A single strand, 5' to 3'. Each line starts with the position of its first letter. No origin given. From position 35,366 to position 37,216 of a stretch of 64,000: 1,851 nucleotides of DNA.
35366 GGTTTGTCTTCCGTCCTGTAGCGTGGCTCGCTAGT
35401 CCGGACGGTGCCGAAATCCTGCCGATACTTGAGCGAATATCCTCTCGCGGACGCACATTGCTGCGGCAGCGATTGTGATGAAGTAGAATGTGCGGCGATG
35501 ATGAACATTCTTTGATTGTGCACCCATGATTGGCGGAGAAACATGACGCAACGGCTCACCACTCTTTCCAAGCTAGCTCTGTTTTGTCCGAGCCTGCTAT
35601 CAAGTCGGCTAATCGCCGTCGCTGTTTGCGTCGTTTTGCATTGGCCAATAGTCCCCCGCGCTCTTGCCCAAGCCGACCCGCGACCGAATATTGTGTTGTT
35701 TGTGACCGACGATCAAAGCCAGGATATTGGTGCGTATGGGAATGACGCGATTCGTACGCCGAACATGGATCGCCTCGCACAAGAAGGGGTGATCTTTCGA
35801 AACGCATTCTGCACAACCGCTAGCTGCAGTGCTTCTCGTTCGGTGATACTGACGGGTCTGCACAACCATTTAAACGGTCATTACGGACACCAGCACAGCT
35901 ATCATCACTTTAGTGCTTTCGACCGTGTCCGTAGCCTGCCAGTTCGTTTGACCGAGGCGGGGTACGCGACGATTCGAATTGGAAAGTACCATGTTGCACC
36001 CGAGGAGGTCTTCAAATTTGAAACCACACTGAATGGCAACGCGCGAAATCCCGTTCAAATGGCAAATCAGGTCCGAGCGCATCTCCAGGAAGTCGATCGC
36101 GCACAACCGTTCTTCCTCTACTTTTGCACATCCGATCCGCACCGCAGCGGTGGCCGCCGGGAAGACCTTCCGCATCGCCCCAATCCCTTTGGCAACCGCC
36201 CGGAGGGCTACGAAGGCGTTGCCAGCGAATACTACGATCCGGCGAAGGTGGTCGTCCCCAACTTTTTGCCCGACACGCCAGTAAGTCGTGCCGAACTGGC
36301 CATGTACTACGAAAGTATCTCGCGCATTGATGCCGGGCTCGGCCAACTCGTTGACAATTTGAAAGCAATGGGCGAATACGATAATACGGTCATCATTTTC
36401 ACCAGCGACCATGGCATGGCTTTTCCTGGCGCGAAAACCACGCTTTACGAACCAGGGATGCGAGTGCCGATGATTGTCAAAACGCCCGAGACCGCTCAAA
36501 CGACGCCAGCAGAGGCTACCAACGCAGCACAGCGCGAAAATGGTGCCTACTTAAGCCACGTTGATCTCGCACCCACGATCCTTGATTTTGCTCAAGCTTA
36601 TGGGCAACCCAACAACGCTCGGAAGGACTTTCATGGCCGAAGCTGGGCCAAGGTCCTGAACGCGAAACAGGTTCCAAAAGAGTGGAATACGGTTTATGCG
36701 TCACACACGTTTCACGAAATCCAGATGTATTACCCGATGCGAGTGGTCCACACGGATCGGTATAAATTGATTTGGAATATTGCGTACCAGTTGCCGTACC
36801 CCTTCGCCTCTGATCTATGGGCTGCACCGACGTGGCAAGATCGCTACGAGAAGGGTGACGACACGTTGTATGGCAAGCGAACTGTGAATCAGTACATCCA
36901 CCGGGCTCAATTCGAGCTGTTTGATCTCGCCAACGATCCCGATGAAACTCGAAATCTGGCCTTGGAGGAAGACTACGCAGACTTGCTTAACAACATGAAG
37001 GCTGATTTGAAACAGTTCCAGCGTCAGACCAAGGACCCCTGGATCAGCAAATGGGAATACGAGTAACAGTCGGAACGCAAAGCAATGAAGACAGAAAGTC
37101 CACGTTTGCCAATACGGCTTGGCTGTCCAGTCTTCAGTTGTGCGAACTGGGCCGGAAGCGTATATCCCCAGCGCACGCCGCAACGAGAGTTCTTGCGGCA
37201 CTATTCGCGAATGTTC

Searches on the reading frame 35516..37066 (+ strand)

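Call 93: search_protein_families(library=pfam, proteins=[window:35516-37066:+], max_evalue=0.001)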
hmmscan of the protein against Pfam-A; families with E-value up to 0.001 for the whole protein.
window:35516-37066:+ (516 aa): 5 families
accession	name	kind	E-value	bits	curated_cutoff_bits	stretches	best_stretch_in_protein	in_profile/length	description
PF00884.28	Sulfatase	-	6.6e-46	157.4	25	1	57-360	1-300/301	Sulfatase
PF16347.10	SGSH_C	-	5.8e-17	62.7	29.3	2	307-420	8-108/154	N-sulphoglucosamine sulphohydrolase, C-terminal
PF01663.27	Phosphodiest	-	1.1e-08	35.5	23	1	264-302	184-222/342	Type I phosphodiesterase / nucleotide pyrophosphatase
PF02995.22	DUF229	-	0.00012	21.3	25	1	264-368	306-412/496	Protein of unknown function (DUF229)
PF14707.11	Sulfatase_C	-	0.0003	21.8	30.9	1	400-504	3-95/127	C-terminal region of aryl-sulfatase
